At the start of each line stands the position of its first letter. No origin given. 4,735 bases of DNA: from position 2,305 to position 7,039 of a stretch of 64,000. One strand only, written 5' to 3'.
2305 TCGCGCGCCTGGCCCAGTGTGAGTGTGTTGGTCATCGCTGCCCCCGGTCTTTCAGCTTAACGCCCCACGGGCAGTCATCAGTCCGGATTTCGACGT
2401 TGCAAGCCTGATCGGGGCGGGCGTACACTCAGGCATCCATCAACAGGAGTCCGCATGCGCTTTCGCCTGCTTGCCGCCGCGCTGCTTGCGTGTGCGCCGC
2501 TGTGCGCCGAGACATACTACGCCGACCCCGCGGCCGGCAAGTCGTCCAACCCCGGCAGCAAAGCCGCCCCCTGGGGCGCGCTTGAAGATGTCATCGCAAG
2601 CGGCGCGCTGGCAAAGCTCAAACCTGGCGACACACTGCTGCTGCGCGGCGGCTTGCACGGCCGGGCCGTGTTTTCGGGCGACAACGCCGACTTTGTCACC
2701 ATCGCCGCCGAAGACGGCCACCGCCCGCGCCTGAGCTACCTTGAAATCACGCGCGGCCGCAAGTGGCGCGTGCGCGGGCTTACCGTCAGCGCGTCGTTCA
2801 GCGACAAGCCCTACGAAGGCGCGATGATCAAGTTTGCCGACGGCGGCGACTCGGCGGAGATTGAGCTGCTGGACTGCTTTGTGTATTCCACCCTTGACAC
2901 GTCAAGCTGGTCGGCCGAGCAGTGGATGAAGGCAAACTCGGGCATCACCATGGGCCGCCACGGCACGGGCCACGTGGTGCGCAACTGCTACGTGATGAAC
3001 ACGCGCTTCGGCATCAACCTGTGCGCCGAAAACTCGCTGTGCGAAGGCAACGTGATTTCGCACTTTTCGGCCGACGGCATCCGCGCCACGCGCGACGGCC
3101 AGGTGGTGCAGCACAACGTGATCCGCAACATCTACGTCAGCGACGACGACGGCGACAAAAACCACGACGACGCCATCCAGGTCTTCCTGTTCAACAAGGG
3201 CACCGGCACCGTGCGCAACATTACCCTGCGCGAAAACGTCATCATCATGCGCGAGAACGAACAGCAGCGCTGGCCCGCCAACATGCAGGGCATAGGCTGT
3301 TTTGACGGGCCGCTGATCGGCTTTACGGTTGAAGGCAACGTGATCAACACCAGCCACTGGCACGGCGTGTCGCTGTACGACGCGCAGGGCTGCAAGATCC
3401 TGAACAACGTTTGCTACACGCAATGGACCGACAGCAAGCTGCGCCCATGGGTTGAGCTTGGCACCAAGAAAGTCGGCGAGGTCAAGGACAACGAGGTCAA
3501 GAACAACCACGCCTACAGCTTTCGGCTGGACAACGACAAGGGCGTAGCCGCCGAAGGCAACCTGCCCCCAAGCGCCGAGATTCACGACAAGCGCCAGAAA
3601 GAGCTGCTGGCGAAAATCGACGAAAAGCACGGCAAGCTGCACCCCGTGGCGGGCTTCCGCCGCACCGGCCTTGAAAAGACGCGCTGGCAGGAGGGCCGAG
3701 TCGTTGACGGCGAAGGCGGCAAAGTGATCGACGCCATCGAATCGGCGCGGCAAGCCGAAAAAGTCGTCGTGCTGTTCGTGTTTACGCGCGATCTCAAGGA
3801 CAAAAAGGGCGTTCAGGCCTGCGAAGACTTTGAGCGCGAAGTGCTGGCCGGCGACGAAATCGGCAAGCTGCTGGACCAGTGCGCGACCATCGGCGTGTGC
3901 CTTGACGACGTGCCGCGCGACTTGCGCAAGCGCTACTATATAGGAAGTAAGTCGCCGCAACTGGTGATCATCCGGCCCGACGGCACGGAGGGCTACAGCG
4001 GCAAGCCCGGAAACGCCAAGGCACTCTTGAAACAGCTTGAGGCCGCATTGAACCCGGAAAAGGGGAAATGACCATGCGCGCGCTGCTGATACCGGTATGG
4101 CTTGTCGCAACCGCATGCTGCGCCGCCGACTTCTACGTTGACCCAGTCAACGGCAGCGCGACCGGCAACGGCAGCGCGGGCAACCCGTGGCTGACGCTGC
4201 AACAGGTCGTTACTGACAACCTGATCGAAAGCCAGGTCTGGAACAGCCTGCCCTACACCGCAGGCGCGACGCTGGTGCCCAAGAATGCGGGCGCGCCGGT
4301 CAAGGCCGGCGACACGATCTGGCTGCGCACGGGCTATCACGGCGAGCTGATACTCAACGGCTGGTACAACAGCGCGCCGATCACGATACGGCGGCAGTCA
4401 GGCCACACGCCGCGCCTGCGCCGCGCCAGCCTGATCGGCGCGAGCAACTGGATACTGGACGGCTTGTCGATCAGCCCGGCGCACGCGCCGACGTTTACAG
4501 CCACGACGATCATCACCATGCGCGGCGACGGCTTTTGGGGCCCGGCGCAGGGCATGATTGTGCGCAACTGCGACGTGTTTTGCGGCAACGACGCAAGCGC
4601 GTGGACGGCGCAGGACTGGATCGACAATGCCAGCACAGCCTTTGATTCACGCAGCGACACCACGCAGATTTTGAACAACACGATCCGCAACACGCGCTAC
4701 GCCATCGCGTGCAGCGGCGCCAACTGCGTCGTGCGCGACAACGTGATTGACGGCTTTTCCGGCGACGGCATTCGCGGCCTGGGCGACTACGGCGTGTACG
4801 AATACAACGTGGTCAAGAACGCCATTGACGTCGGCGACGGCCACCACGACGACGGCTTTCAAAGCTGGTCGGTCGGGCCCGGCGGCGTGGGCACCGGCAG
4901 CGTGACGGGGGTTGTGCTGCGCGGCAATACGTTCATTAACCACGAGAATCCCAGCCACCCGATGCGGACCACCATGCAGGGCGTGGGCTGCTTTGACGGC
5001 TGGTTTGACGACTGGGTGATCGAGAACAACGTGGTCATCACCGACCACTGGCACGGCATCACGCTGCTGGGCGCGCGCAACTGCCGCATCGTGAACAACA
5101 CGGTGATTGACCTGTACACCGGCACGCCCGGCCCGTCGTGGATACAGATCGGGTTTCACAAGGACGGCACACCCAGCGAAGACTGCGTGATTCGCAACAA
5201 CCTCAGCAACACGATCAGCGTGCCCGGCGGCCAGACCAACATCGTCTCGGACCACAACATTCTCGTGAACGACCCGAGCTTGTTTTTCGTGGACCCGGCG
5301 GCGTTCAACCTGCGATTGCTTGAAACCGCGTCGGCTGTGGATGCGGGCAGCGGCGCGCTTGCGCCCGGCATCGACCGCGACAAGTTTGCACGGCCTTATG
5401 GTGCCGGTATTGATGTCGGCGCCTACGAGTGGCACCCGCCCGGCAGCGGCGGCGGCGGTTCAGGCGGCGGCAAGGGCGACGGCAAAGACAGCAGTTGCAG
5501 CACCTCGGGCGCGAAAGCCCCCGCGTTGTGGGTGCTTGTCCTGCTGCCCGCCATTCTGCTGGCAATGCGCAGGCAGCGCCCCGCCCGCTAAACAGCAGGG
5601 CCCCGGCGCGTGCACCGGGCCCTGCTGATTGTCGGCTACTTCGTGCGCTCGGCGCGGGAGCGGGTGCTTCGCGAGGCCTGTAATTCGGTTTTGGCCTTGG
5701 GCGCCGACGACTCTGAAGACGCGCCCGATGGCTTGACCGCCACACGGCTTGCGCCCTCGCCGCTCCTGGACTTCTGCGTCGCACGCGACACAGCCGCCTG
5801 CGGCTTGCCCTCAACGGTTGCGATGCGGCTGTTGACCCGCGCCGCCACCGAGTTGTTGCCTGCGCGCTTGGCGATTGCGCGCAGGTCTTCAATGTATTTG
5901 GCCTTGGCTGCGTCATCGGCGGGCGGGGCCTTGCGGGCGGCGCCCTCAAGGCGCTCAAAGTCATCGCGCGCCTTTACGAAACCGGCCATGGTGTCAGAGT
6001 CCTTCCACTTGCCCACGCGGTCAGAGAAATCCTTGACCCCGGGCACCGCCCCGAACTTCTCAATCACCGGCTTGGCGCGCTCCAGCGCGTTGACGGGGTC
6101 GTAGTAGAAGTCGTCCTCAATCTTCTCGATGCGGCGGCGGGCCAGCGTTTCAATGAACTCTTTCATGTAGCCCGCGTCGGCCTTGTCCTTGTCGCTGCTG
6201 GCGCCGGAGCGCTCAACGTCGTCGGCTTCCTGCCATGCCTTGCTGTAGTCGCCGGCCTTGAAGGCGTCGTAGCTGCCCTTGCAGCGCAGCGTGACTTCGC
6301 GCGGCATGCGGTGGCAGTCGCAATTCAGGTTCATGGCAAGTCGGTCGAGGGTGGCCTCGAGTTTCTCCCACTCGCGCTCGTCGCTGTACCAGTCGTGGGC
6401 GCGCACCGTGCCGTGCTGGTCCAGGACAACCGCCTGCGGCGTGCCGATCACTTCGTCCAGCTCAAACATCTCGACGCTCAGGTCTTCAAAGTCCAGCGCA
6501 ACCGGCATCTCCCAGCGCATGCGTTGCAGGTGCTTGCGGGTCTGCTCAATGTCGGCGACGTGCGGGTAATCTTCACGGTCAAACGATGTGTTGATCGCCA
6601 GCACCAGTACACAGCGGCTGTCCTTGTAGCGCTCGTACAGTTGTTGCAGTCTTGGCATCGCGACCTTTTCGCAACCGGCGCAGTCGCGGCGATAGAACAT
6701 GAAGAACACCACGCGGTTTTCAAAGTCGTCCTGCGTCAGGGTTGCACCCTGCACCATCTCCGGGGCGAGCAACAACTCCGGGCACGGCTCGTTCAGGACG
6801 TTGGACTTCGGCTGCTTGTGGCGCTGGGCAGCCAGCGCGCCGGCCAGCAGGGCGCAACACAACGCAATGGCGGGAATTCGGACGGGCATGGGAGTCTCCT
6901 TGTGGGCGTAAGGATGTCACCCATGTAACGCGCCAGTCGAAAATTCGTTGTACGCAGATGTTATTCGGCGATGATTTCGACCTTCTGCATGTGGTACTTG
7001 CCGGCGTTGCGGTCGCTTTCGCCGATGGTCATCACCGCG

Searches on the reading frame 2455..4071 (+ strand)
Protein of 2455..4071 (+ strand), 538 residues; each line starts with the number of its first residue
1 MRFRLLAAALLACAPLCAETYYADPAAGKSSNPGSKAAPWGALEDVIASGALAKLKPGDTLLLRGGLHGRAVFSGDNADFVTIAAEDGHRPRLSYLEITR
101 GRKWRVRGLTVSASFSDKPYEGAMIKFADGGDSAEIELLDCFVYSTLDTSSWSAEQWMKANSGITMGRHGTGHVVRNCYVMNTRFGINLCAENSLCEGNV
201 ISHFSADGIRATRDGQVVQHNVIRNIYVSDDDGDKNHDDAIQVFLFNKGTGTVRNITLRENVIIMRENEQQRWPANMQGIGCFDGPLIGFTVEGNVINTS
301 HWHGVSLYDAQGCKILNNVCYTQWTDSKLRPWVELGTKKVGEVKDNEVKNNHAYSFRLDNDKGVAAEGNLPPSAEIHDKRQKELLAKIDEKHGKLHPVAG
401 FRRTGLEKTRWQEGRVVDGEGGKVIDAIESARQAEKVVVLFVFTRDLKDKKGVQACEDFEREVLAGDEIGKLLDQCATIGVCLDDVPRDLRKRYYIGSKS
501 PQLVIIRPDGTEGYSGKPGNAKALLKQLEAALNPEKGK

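Call 79: search_protein_families(library=pfam, proteins=[window:2455-4071:+], max_evalue=0.0001)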
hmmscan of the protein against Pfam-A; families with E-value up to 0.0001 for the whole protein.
window:2455-4071:+ (538 aa): 1 family
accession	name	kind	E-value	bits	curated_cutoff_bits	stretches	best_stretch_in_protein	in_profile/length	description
PF13229.12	Beta_helix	-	3.4e-06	27.2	25.9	0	170-319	7-133/158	Right handed beta helix region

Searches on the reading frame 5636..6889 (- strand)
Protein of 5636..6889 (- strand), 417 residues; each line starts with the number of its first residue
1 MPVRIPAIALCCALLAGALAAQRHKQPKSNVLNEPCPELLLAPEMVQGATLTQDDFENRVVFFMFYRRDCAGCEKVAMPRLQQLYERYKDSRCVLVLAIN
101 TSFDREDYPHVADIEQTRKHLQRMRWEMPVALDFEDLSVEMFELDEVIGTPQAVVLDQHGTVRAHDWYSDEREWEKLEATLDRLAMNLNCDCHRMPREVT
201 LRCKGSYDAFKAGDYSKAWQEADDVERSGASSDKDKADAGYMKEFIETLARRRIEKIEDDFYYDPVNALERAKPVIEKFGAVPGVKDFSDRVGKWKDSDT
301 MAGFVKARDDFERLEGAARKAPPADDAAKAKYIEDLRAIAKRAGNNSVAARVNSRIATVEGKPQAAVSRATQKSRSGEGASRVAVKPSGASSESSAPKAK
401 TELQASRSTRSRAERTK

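Call 79: search_protein_families(library=pfam, proteins=[window:5636-6889:-], max_evalue=0.0001)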
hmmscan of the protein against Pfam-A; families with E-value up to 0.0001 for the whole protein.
window:5636-6889:- (417 aa): 1 family
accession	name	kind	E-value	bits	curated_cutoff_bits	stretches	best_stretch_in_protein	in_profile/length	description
PF00578.27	AhpC-TSA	-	6.4e-10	39.5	26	1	45-164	12-123/124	AhpC/TSA family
